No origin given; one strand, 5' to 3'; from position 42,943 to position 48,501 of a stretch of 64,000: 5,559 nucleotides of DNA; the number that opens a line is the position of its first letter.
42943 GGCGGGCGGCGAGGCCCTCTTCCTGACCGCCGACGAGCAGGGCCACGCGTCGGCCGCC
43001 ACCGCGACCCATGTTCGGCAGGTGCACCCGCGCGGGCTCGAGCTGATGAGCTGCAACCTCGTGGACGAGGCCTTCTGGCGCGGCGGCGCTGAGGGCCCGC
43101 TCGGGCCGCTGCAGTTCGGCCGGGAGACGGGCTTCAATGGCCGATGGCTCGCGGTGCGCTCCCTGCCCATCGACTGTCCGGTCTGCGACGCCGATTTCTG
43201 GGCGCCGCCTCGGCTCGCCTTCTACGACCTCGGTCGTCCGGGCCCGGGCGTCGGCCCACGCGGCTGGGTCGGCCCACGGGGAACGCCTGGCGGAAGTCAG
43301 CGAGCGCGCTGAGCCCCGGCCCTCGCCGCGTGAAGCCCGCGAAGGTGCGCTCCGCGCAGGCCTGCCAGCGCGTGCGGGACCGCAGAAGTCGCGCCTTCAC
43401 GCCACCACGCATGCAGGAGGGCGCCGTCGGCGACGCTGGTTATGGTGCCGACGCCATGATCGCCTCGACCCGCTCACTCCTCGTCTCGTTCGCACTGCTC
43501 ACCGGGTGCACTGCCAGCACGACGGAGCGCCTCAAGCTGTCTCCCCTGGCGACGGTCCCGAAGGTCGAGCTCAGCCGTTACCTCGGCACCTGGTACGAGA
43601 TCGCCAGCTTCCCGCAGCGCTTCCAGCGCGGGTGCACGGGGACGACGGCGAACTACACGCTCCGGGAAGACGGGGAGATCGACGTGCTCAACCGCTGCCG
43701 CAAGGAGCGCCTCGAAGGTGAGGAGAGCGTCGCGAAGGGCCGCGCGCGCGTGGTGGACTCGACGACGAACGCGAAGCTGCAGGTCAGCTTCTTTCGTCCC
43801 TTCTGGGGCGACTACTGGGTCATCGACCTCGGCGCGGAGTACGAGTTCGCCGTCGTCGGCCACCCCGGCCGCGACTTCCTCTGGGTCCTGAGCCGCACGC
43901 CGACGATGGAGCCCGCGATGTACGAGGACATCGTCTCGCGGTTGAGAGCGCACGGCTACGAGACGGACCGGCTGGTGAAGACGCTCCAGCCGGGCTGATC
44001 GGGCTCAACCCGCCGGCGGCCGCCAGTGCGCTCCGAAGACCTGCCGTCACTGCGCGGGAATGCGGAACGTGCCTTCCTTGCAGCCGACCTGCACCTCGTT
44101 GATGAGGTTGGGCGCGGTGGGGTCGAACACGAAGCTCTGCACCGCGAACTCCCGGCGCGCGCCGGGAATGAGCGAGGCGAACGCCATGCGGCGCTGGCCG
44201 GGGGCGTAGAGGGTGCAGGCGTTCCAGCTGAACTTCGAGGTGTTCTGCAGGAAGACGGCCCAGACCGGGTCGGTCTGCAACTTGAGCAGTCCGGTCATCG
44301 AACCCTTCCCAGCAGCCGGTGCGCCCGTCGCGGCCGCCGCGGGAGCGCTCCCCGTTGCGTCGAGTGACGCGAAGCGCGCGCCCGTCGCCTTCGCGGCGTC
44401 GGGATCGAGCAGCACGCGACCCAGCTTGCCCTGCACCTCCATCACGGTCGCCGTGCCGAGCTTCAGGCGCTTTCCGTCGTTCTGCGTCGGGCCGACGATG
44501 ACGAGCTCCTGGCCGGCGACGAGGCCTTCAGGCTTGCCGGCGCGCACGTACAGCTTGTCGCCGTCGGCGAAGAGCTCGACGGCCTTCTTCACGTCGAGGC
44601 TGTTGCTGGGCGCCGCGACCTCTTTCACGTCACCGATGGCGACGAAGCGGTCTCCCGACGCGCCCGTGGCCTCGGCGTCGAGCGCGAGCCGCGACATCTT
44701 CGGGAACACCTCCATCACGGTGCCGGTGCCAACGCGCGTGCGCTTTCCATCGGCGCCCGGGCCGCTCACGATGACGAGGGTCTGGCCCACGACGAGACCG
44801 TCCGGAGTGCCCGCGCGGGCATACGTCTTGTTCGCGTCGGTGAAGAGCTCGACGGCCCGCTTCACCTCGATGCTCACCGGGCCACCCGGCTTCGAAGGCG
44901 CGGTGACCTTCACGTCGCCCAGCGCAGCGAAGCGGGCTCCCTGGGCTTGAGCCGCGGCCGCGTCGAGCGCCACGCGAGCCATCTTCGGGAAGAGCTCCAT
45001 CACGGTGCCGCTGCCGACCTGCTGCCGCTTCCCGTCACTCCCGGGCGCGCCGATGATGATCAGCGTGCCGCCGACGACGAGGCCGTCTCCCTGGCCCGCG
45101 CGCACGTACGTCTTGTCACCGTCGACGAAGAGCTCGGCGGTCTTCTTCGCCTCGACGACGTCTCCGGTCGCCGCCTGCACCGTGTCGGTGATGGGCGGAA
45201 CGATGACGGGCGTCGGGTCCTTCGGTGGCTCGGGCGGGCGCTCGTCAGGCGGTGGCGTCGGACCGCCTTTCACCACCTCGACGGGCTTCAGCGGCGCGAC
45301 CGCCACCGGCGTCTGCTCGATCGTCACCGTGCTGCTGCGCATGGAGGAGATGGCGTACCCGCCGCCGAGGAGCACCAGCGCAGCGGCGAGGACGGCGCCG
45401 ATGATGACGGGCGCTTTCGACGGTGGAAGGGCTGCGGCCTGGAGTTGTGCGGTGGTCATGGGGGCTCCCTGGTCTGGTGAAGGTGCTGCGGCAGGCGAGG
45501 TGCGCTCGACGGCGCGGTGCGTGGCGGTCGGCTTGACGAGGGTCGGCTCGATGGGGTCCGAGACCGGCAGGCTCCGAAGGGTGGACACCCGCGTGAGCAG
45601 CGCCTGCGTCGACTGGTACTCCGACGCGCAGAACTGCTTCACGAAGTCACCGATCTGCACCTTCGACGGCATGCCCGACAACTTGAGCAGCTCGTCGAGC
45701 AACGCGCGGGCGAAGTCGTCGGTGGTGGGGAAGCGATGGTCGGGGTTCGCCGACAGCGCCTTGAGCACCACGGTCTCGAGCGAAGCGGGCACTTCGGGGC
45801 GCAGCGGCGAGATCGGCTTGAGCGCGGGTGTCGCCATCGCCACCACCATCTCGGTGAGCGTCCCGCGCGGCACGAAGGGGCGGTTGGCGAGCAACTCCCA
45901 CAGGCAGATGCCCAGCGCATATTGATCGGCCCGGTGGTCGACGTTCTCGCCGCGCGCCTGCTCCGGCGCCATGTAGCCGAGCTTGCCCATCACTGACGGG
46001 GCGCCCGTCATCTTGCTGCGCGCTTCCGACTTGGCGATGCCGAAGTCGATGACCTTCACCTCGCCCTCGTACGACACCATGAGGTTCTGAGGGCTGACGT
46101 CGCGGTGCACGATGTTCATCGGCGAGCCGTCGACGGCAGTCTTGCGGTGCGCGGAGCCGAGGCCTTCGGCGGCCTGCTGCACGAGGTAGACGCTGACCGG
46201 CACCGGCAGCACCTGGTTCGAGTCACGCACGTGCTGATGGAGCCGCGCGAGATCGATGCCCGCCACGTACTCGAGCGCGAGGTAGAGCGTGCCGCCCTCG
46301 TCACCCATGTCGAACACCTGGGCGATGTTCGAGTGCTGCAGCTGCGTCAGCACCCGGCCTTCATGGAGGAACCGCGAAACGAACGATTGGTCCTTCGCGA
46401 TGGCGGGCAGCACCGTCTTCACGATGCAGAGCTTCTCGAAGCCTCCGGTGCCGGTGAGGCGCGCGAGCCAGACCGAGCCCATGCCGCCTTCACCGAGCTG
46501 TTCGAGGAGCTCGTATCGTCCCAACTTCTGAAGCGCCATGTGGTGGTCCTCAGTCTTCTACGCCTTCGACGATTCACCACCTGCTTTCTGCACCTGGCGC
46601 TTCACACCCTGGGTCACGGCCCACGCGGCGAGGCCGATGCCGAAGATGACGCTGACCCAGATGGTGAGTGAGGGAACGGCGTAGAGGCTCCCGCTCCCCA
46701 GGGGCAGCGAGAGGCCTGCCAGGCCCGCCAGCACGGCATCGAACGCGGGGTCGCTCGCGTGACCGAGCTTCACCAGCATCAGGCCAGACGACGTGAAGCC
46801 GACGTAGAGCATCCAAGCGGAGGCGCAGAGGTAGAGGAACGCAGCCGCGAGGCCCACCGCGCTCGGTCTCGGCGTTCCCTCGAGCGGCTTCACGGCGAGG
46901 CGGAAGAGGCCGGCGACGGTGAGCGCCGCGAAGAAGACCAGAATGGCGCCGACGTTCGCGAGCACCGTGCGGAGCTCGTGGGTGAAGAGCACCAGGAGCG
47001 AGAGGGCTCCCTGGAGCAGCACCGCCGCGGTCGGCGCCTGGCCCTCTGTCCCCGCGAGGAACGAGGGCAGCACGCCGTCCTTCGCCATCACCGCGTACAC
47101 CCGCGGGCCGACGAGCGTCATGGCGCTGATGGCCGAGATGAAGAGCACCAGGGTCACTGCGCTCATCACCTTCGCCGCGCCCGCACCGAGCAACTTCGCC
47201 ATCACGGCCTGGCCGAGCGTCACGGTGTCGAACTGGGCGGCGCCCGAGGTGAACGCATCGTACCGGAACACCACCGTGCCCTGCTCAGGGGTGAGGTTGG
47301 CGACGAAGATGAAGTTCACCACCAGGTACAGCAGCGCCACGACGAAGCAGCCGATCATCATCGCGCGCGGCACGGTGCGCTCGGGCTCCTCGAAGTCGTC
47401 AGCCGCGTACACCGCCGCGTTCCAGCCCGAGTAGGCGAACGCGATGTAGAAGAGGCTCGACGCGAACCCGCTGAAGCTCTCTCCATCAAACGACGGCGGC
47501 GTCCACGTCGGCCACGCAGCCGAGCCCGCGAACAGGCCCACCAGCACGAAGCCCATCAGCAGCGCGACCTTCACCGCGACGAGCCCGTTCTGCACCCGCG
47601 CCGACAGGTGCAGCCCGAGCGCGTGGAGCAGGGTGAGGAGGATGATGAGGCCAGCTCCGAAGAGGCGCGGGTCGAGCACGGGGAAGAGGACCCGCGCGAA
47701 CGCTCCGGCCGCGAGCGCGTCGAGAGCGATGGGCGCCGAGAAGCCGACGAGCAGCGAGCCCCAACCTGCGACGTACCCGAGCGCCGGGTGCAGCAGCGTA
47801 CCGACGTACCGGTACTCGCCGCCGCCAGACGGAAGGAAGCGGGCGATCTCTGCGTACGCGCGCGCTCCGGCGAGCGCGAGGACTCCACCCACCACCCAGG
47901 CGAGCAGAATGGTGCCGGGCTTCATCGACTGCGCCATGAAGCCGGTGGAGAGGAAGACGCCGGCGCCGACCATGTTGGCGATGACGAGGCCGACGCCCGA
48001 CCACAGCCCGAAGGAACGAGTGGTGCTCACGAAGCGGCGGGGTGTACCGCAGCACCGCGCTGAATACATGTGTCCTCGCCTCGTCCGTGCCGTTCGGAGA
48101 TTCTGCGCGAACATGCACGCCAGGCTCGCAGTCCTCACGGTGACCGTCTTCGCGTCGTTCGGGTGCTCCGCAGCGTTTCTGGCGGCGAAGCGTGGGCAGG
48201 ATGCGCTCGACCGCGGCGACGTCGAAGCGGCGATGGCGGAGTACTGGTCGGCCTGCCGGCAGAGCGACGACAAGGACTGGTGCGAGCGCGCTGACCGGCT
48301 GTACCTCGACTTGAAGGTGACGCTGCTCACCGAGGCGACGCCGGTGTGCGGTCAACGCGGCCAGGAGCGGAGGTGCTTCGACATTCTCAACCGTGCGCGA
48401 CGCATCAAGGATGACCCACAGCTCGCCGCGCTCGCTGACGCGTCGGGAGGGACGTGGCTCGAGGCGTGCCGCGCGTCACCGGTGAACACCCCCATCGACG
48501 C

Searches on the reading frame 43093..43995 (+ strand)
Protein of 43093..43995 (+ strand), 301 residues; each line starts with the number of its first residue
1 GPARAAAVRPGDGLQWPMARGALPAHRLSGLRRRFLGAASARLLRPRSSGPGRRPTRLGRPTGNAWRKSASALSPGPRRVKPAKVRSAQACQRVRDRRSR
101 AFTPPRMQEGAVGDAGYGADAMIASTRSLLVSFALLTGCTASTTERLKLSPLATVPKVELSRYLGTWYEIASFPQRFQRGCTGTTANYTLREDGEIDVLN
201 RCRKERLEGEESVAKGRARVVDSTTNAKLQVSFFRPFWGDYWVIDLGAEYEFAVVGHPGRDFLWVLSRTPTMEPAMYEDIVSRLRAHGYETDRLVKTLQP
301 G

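Call 69: search_protein_families(library=pfam, proteins=[window:43093-43995:+], max_evalue=0.0001)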
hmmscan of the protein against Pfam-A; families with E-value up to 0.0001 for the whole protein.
window:43093-43995:+ (301 aa): 2 families
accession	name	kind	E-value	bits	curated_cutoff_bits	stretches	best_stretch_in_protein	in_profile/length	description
PF08212.18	Lipocalin_2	-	4.7e-49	166.5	24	1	158-298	1-145/146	Lipocalin-like domain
PF00061.29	Lipocalin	-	1.3e-05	25.9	23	1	165-298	2-142/145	Lipocalin / cytosolic fatty-acid binding protein family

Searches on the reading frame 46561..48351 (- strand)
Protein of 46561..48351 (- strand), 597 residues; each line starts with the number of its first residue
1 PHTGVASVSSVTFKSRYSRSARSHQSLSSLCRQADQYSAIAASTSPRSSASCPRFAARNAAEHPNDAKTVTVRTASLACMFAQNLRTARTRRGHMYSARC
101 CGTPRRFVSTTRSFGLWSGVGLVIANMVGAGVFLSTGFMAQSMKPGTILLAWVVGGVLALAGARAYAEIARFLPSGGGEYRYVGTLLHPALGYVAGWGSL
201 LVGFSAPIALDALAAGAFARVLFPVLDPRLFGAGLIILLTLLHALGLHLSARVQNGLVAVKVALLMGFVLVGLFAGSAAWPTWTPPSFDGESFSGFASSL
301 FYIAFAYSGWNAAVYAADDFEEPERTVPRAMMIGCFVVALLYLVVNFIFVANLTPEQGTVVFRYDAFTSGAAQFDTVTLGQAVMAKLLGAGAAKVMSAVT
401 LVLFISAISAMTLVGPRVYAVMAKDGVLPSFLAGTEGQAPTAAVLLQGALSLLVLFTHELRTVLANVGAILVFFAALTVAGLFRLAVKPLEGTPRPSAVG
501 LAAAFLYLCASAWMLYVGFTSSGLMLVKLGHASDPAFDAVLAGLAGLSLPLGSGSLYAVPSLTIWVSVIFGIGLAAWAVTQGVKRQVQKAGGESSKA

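Call 69: search_protein_families(library=pfam, proteins=[window:46561-48351:-], max_evalue=0.0001)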
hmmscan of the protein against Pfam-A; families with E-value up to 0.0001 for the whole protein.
window:46561-48351:- (597 aa): 2 families
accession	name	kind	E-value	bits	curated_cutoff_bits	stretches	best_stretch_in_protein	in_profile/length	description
PF13520.12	AA_permease_2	-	3.2e-43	148.7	27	1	114-520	1-406/427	Amino acid permease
PF00324.27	AA_permease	-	7.5e-37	127.5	24.6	1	124-484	7-367/470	Amino acid permease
